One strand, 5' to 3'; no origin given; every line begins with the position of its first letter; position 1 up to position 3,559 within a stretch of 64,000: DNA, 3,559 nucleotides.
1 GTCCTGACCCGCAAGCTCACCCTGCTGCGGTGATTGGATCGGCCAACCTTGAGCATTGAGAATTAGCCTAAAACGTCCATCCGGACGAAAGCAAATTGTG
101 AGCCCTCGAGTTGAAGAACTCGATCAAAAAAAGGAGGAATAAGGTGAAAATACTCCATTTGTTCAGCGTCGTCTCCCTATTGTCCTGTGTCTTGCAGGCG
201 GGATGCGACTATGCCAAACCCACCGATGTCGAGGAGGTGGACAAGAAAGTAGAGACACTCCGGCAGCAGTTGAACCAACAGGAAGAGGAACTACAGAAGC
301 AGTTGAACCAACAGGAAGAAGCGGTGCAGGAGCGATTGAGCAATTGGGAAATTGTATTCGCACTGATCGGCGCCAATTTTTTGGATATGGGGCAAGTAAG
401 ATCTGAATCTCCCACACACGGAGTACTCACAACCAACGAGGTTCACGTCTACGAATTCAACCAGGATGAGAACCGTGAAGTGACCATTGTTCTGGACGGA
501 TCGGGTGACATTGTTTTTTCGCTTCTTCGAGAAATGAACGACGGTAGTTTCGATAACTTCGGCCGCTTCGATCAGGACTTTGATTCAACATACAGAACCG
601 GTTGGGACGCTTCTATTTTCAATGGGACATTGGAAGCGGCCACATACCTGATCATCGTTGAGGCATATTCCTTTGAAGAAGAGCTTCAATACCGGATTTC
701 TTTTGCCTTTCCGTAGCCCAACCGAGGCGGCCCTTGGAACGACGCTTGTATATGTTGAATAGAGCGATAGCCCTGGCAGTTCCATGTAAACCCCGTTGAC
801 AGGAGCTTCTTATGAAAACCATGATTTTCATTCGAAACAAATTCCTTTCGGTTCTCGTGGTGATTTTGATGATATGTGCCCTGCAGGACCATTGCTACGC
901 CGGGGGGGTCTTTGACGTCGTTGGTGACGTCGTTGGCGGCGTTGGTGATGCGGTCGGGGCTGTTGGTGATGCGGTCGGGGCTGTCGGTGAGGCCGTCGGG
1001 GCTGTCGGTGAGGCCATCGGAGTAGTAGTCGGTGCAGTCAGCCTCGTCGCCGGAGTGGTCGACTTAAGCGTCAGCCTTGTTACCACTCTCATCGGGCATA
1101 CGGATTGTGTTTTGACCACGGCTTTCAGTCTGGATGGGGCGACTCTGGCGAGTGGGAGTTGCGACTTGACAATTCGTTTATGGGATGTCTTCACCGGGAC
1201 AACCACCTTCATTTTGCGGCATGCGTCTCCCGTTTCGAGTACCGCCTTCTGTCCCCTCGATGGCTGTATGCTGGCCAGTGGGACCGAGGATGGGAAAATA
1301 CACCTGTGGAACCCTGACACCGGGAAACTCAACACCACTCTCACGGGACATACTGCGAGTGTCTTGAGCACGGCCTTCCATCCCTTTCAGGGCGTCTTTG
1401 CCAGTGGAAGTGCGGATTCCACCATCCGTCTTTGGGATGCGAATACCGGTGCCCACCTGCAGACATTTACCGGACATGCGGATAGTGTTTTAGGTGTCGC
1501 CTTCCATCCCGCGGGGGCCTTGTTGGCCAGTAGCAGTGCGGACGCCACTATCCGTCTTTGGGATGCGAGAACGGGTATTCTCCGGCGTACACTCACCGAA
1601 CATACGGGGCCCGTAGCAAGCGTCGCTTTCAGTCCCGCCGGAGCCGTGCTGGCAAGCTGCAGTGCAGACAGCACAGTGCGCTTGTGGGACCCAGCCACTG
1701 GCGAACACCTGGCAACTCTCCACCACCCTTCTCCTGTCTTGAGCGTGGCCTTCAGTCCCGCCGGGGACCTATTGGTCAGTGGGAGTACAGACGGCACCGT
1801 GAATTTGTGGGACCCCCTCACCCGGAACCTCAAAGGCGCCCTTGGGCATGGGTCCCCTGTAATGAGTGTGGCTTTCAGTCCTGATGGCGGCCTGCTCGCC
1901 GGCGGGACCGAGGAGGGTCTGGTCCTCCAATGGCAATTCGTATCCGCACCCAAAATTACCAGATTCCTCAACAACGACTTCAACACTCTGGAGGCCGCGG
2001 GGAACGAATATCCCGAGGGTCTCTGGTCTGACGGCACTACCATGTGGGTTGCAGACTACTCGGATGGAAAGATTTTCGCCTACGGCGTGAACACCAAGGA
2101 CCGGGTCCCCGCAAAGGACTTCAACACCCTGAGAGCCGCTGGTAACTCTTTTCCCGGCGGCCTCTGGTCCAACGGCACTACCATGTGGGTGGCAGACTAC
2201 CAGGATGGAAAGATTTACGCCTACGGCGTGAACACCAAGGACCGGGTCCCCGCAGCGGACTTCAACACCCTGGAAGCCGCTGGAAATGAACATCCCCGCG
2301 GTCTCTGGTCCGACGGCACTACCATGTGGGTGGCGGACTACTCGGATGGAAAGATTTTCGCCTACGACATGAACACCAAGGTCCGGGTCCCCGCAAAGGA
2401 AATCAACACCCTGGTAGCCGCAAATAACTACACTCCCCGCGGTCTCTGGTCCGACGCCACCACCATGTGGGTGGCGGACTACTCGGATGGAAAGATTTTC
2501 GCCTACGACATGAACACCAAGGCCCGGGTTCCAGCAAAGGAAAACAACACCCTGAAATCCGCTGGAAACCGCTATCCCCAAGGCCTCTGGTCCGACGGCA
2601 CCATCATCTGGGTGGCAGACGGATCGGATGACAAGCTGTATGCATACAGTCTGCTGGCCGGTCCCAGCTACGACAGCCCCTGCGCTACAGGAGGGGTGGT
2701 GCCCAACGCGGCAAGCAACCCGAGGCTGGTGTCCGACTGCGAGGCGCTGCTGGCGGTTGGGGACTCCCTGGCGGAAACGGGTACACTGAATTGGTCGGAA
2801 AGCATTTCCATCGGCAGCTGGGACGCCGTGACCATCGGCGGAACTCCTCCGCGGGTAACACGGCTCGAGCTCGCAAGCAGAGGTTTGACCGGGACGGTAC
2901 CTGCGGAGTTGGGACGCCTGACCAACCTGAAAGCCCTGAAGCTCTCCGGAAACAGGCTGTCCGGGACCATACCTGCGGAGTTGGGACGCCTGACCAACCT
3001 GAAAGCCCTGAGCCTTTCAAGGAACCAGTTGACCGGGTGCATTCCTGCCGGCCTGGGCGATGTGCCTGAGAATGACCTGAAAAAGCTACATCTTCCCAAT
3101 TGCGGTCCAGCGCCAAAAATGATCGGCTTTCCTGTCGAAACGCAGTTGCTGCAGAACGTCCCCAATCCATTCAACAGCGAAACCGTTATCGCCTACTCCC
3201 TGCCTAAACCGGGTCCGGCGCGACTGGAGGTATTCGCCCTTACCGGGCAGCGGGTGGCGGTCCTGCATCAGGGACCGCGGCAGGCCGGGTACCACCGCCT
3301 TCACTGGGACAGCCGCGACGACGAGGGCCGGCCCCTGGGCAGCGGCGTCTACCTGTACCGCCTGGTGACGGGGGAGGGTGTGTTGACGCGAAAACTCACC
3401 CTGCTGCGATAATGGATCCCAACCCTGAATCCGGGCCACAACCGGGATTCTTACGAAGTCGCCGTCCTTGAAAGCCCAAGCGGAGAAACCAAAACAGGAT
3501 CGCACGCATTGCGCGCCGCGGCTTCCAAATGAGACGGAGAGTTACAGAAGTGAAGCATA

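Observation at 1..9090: Tandem array of giant T9SS cargo proteins built from eukaryote-like modules (WD40, plant-type LRR, metzincin, dockerin)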

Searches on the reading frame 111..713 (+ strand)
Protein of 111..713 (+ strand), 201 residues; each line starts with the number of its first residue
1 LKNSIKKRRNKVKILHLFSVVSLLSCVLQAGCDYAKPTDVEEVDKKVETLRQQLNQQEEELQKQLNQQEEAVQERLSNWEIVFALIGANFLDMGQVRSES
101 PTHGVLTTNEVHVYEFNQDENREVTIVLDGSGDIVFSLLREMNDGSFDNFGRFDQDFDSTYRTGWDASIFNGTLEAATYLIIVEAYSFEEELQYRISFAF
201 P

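Call 5: search_protein_families(library=pfam, proteins=[window:111-713:+], max_evalue=0.01)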
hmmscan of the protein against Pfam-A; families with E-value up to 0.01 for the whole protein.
window:111-713:+ (201 aa): 4 families
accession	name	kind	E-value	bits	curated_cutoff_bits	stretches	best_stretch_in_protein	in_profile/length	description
PF08654.15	DASH_Dad2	-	0.0015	19.4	26.9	1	41-99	15-72/99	DASH complex subunit Dad2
PF06810.17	Phage_scaffold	-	0.0027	18.2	35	1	39-82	49-96/170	Phage capsid assembly scaffolding protein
PF01442.23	Apolipoprotein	-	0.007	16.5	90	1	42-76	63-97/190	Apolipoprotein A1/A4/E domain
PF05531.17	NPV_P10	-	0.0079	17.1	29.8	0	38-76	11-51/75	Nucleopolyhedrovirus P10 protein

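Call 29: search_protein_families(library=ncbifam, proteins=[window:111-713:+], max_evalue=1)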
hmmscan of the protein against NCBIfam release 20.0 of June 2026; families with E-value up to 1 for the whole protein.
window:111-713:+ (201 aa): 11 families
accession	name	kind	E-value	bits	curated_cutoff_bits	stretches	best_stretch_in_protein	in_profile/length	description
NF038127.1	FDP_fam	subfamily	0.0013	19.2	29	1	126-187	55-109/150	DVUA0089 family protein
NF040598.1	Ala_zip_lipo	subfamily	0.0053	17.3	43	1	21-72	7-56/90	Lpp/OprI family alanine-zipper lipoprotein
NF038305.1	HpsJ_fam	subfamily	0.011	15.7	60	1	44-74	107-138/234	HpsJ family protein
NF052320.1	Cbp1_fam_LP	subfamily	0.011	15.2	90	1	38-74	116-155/286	Cbp1 family collagen-binding glycoprotein adhesin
NF046087.1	T3SS_scaff_SemD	subfamily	0.014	15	160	1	38-80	153-195/395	SemD/SinC family type III secretion system effector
NF045487.1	ASRP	equivalog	0.023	13.3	300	1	38-77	453-492/593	archaea-specific SMC-related protein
NF006293.0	PRK08476.1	equivalog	0.028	14.7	118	1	41-77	88-124/141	F0F1 ATP synthase subunit B'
NF004898.0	PRK06259.1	equivalog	0.07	11.7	385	1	21-73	183-235/488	fumarate reductase (CoM/CoB) subunit TfrB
TIGR04527.1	mycoplas_twoTM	subfamily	0.14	11.8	125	1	38-74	89-125/248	MG_279/MG_280 family protein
NF008048.1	PRK10781.1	equivalog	0.18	11.9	140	1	51-100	26-73/134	Rcs stress response system protein RcsF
TIGR04260.1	Cyano_gly_rpt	equivalog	0.35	11.4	31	1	9-73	4-69/118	GrrA/OscA1 family cyclophane-containing rSAM-modified RiPP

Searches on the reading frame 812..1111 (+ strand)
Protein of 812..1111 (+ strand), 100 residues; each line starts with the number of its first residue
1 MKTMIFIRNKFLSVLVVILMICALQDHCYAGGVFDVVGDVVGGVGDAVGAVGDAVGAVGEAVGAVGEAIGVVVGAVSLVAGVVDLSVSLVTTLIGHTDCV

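Call 7: search_protein_families(library=pfam, proteins=[window:812-1111:+], max_evalue=1)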
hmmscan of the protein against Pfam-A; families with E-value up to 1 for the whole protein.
seq(100 aa): 0 families

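Call 8: search_protein_families(library=ncbifam, proteins=[window:812-1111:+], max_evalue=1)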
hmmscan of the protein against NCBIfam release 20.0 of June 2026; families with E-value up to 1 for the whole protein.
seq(100 aa): 0 families

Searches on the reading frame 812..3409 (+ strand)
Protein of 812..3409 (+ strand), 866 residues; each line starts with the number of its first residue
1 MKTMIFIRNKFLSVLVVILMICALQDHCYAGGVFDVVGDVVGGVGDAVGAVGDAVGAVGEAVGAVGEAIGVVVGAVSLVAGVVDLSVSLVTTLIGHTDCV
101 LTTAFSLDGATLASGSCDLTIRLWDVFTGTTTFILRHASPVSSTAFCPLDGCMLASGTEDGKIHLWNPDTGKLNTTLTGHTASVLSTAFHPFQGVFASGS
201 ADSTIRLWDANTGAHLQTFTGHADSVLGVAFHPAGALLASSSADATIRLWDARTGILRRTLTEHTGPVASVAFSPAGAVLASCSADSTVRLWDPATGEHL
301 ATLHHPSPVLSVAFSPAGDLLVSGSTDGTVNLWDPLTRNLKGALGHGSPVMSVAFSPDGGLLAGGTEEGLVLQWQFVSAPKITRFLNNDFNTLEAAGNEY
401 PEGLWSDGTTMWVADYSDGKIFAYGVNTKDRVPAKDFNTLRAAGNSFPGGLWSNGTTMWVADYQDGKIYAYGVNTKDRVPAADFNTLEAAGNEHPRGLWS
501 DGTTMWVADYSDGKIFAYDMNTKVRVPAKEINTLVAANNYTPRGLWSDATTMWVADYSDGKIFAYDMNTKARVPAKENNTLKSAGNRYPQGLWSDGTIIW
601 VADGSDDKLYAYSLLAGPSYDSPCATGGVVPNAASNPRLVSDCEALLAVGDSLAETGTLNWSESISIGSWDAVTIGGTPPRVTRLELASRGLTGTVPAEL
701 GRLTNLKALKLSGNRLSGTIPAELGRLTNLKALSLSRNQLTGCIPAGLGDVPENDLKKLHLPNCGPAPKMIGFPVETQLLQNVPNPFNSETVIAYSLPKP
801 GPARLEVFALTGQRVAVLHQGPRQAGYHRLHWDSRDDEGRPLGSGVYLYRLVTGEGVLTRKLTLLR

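Call 5: search_protein_families(library=pfam, proteins=[window:812-3409:+], max_evalue=0.01)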
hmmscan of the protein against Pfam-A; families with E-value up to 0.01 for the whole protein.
window:812-3409:+ (866 aa): 55 families (the best 25 are shown)
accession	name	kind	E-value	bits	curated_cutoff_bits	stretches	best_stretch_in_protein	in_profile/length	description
PF25173.1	Beta-prop_WDR3_1st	-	8.1e-70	234.7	154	3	137-293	28-183/184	WDR3 first beta-propeller domain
PF00400.38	WD40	-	3.8e-67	220.3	27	7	215-251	3-39/39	WD domain, G-beta repeat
PF25174.1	Beta-prop_THOC3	-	1.6e-64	217.9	305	4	214-322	162-270/272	THOC3 beta-propeller domain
PF25175.1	Beta-prop_WDR5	-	7.5e-60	203.1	250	2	89-277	2-191/296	WDR5 beta-propeller domain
PF24807.1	WD40_CDC20-Fz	-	4.5e-53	180.9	200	3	139-326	52-241/292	CDC20/Fizzy WD40 domain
PF24814.1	WD40_Prp19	-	4.4e-52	177.3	320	2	136-293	47-205/281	Prp19 WD40 domain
PF24817.1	WD40_WDHD1_1st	-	1.9e-48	165.6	109.9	4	259-334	80-156/291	WDHD1 first WD40 domain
PF25172.1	Beta-prop_WDR3_2nd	-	3.1e-44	151.8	140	3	137-251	174-287/293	WDR3 second beta-propeller domain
PF25391.1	WD40_Gbeta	-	4.2e-41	141.5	150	3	237-374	198-339/340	G protein beta WD-40 repeat protein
PF24805.1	EIF3I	-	4.5e-36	125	200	4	220-323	7-110/324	EIF3I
PF25047.1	Beta-prop_TEP1_2nd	-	6.8e-36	124.2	89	2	196-353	12-183/255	TEP-1 second beta-propeller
PF25168.1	Beta-prop_WDR36-Utp21_2nd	-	6.4e-35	121.5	84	2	153-323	126-298/335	WDR36/Utp21 second beta-propeller domain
PF23414.1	Beta-prop_EML_2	-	5.3e-34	118.2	90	3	111-255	12-156/266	Echinoderm microtubule-associated protein second beta-propeller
PF24105.1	Beta-prop_CAF1B_HIR1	-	1.6e-29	103.5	80.5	3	136-254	68-203/383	CAF1B/HIR1 beta-propeller domain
PF24796.1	WDR55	-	5.7e-28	98.2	200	3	182-293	8-123/296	WDR55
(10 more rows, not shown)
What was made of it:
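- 1076..1933 (+): P1 WD40 propeller, 7 blades. Pfam WD40, 220 bits, 7 stretches (call 5).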

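Call 15: find_encoding_contigs(protein=window:812-3409:+, flank=10000, max_places=6)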
Protein window:812-3409:+ (866 aa): no gene with exactly this product is on record in the collection.

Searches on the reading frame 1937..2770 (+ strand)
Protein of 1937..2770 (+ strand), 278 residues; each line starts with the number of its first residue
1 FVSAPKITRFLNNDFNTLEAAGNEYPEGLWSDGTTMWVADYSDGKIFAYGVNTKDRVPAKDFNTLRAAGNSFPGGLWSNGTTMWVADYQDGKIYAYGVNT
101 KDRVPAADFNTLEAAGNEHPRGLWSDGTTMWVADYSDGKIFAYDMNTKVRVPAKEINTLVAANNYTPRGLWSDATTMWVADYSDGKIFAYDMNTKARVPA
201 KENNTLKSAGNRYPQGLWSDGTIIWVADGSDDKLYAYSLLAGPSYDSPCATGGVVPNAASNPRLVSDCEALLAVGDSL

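Call 7: search_protein_families(library=pfam, proteins=[window:1937-2731:+], max_evalue=1)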
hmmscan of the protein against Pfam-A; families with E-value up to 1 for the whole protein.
seq(265 aa): 16 families
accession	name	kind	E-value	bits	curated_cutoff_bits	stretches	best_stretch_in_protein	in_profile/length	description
PF08272.16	Zn_Ribbon_Topo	-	6.6e-07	29.4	25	0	82-93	26-37/41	Topoisomerase I zinc-ribbon-like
PF16221.11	HTH_47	-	7.5e-06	25.8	27.1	1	126-160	33-67/78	winged helix-turn-helix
PF08450.18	SGL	-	6.1e-05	23.2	26.3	3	125-194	143-214/246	SMP-30/Gluconolactonase/LRE-like region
PF24214.1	Phage_H_T_join_2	-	0.0026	18.1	23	0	66-100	83-116/170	Putative phage head-tail joining protein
PF08403.15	AA_permease_N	-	0.0047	16.8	21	0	94-110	10-26/70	Amino acid permease N-terminal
PF22729.1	NCH3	-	0.0099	16.1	27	0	161-181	36-56/74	NACHT C-terminal Helical domain 3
PF16355.11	DUF4982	-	0.013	15.9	23.9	0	78-101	33-56/61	Domain of unknown function (DUF4982)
PF07453.19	NUMOD1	-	0.015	16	22.8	0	139-148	2-11/37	NUMOD1 domain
PF10427.14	Ago_hook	-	0.016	16.1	25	0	173-209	28-65/151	Argonaute hook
PF01731.26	Arylesterase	-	0.034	14.8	21.3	0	166-194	55-85/86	Arylesterase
PF16261.11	DUF4915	-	0.04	13.6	35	0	72-149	3-72/316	Domain of unknown function (DUF4915)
PF04797.18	Herpes_ORF11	-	0.12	11.6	27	0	186-236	259-309/375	Herpesvirus dUTPase protein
PF23389.1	Beta-prop_WDR19_1st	-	0.13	11.7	27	0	125-201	48-119/325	WDR19 first beta-propeller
PF10382.14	ZGRF1-like_N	-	0.22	12.3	23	0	180-208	17-45/80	DNA helicase ZGRF1-like, N-terminal domain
PF16933.10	PelG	-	0.3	10.4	29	0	205-249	232-274/452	Putative exopolysaccharide Exporter (EPS-E)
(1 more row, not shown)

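Call 8: search_protein_families(library=ncbifam, proteins=[window:1937-2731:+], max_evalue=1)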
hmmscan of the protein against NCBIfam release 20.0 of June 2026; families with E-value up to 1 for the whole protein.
seq(265 aa): 7 families
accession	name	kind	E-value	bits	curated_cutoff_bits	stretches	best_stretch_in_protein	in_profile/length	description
NF008258.1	PRK11028.1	equivalog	5.9e-05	22.3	370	1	19-172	33-183/330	6-phosphogluconolactonase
NF052453.1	MthilOxMtoX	equivalog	0.00068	18.2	650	0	171-195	297-321/408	methanethiol oxidase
NF008111.0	PRK10858.1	equivalog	0.012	16.1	202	0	134-155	85-106/112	nitrogen regulatory protein P-II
NF053683.1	esterase_mleBRB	exception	0.032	13.8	585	0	94-125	235-266/280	BRB family alpha/beta fold macrolide esterase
NF009211.0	PRK12560.1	equivalog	0.17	11.6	188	0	86-108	99-121/187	adenine phosphoribosyltransferase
TIGR03421.1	FeS_CyaY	equivalog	0.19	11.7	53.25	0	176-193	58-75/104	iron donor protein CyaY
NF049981.1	UshA_like_Sel_2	equivalog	0.34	10.3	140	0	69-92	192-215/262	UshA-like (seleno)protein family 2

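Call 68: find_homologous_proteins(query=window:1937-2770:+, max_evalue=0.001)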
Query seq(278 aa) (278 aa): 1043 proteins with E <= 0.001 among 8000 candidates; the best 120 are listed.
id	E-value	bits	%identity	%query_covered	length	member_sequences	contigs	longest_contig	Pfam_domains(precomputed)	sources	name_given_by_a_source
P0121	6.2e-130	451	53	82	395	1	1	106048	PF25059.2,PF00041.28,PF08450.19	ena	-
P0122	1.1e-117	410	51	85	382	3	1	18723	-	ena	-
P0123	1.9e-116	406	56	85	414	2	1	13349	PF22729.2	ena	-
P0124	9.0e-115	401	53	85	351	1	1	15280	PF22729.2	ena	-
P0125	1.8e-110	387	48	79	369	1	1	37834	-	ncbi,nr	ncbi:MAG: hypothetical protein GDA37_02960 [Ekhidna sp.]|nr:hypothetical protein [Ekhidna sp.]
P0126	2.0e-106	373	57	83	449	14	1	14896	PF22729.2,PF00041.28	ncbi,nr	ncbi:MAG: fibronectin type III domain-containing protein [Gemmatimonadetes bacterium]|nr:fibronectin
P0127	1.8e-103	364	62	85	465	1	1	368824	PF13860.13,PF22729.2,PF08450.19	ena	-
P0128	2.3e-103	363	54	74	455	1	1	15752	PF12733.14,PF08450.19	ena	-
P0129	3.7e-98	346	47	87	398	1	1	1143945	PF12733.14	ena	-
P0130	9.4e-97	342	50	92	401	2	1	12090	PF00041.28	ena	-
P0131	2.9e-94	334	57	71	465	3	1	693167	PF07705.18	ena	-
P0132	3.5e-94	333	50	83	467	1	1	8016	PF22729.2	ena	-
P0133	8.9e-92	325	54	93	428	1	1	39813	PF22729.2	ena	-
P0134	1.2e-91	325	51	78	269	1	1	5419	PF22729.2,PF08450.19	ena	-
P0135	2.9e-91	324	53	95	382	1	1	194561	-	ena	-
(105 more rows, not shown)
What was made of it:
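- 1982..2686 (+): P1 five tandem 47-aa repeats forming a five-bladed beta-propeller (141-nt DNA period, 84% matches). 1043 homologs (call 68).
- Closest known: Bacterial/plant-type glutaminyl cyclase and the YjiK. Different: Here it is a module inside tail-bearing proteins and in more than 1000 mostly unnamed proteins, combined with fn3, cadherin-like or CARDB domains (call 68).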

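Call 79: predict_structure(alignment_id=A3)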
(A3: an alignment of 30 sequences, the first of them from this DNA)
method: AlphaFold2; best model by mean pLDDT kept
length: 278 residues; sequences in the alignment: 30
mean_pLDDT: 88.4   pTM: 0.83
mean pLDDT of the five models: 88.4, 88.2, 88.1, 88.0, 87.5
residues with pLDDT >= 90: 227; 70-90: 8; 50-70: 9; < 50: 34
segments of 3 or more residues with pLDDT < 50: 246-278
pLDDT, mean of each block of 10 residues (from residue 1): 72 95 96 98 97 97 97 97 98 98 98 96 98 96 98 97 96 97 96 96 91 96 95 92 50 43 44 41
secondary structure, 60 per line:
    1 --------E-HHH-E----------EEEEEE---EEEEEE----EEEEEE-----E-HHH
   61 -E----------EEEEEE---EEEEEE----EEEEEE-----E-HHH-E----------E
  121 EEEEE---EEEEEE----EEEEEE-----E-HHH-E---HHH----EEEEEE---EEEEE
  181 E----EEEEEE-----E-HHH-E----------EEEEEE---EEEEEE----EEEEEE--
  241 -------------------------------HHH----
elements in order: E26-31 E35-40 E45-50 E73-78 E82-87 E92-97 E120-125 E129-134 E139-144 E167-172 E176-181 E186-191 E214-219 E223-228 E233-238
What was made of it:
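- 1982..2686 (+): Model pLDDT 88.4 with 5 x 4 strands (call 79).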

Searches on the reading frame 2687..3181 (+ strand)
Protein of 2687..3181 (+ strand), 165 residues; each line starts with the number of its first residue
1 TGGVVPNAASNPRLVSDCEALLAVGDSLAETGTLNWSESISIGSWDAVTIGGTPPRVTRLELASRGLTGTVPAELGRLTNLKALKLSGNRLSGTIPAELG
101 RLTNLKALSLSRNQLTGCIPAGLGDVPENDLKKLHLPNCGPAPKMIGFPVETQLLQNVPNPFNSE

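Call 7: search_protein_families(library=pfam, proteins=[window:2687-3181:+], max_evalue=1)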
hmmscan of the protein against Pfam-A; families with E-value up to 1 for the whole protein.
seq(165 aa): 7 families
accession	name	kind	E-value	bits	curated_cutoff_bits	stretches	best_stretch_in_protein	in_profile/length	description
PF00560.39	LRR_1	-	8.8e-11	40.2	20.6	2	80-102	1-23/23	Leucine Rich Repeat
PF13855.12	LRR_8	-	2.8e-08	33.9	27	1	55-115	1-61/61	Leucine rich repeat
PF12799.13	LRR_4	-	8.2e-08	32.7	27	3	79-116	1-37/44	Leucine Rich repeats (2 copies)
PF23211.1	LRR_LRWD1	-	0.00025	21.2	28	1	60-118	26-79/190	Leucine-rich repeat and WD repeat-containing protein 1, LRR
PF23598.1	LRR_14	-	0.00028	20.2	40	1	69-125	60-112/353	Leucine-rich repeat region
PF25019.1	LRR_R13L1-DRL21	-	0.0031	17.9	27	2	66-111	78-125/127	R13L1/DRL21 LRRs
PF13516.12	LRR_6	-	0.0037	17.7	23.4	0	103-116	3-16/24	Leucine Rich repeat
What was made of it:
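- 2732..3100 (+): P1 Cys-containing cap plus three 24-residue LRRs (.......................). Pfam LRR_1 40.2 bits, LRR_8 33.9 bits, LRR_4 32.7 bits, all above their cutoffs (call 7).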

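Call 8: search_protein_families(library=ncbifam, proteins=[window:2687-3181:+], max_evalue=1)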
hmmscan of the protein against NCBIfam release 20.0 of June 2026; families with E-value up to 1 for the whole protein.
seq(165 aa): 6 families
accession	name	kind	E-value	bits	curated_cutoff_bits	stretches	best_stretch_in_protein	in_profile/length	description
NF041400.1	XopAE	equivalog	2.6e-09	36.5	600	1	57-137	115-193/478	type III secretion system effector XopAE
NF041381.1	XopAC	subfamily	2.2e-07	30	450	1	65-128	122-184/451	XopAC/AvrAC family type III secretion system effector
NF041351.1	XopL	equivalog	2.9e-06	26.3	500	1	58-140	156-234/497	type III secretion system leucine-rich repeat domain-containing effector XopL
NF033189.1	internalin_A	exception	0.0017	16.7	1600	1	75-128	224-298/799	class 1 internalin InlA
NF047464.1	FibnectbindLIC11051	equivalog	0.0031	16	1000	1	71-116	596-640/685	LIC_11051 family fibronectin-binding protein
NF033190.2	inl_like_NEAT_1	exception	0.33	9.2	1275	1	75-119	259-301/754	NEAT domain-containing leucine-rich repeat protein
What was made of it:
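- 2732..3100 (+): Weak XopAE/XopAC/XopL hits (call 8).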

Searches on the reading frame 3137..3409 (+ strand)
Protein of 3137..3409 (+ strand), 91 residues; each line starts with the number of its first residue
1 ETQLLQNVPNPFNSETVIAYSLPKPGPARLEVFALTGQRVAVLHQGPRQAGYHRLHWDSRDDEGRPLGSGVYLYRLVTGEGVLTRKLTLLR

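Call 7: search_protein_families(library=pfam, proteins=[window:3137-3409:+], max_evalue=1)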
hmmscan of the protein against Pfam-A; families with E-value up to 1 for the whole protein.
seq(91 aa): 2 families
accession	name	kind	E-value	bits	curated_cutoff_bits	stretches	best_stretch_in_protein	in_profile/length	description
PF13860.13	FlgD_ig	-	1.7e-07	31.5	27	1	20-76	16-73/79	FlgD Ig-like domain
PF18962.6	Por_Secre_tail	-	0.014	16.1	27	1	9-87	3-73/75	Secretion system C-terminal sorting domain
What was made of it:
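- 3155..3412 (+): P1 C-terminal tail (T9SS type A sorting-domain family) plus stop codon. Pfam FlgD_ig 31.5 bits against cutoff 27 (call 7).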

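Call 8: search_protein_families(library=ncbifam, proteins=[window:3137-3409:+], max_evalue=1)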
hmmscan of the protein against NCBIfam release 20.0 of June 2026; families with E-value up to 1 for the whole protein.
seq(91 aa): 10 families
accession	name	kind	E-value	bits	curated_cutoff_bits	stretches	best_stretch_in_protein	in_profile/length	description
TIGR04183.1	Por_Secre_tail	domain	5.3e-10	39.2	23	1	9-87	3-69/72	T9SS type A sorting domain-containing protein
NF033707.1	T9SS_sortase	equivalog_domain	3.8e-08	31.4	420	1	5-77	999-1076/1095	type IX secretion system sortase PorU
NF005176.1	PRK06655.1-1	equivalog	0.00046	20.2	230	1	34-76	105-147/197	flagellar hook assembly protein FlgD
NF052323.1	T9SSA_dep_M6i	equivalog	0.0055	14.7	600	1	7-75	960-1023/1043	T9SS-dependent M6-like inactivated metalloprotease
NF009276.0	PRK12633.1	equivalog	0.0065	16.2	383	1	31-75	134-178/234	flagellar basal body rod modification protein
NF053608.1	Lsa66_OmpA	equivalog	0.02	13.3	700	1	54-78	204-228/581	fibronectin-binding adhesin Lsa66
NF009453.0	PRK12813.1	equivalog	0.046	13.3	264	1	41-76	136-171/223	flagellar basal body rod modification protein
NF038113.1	T9SSA_dep_M36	equivalog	0.063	11.4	885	1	6-87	794-866/869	T9SS-dependent M36 family metallopeptidase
NF004496.1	PRK05842.1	equivalog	0.12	11.6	250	1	45-74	187-216/271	flagellar hook assembly protein FlgD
NF009452.0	PRK12812.1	equivalog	0.31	10.2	258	1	49-76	177-204/289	flagellar basal body rod modification protein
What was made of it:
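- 3155..3412 (+): TIGR04183 39.2 bits against cutoff 23 (call 8).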
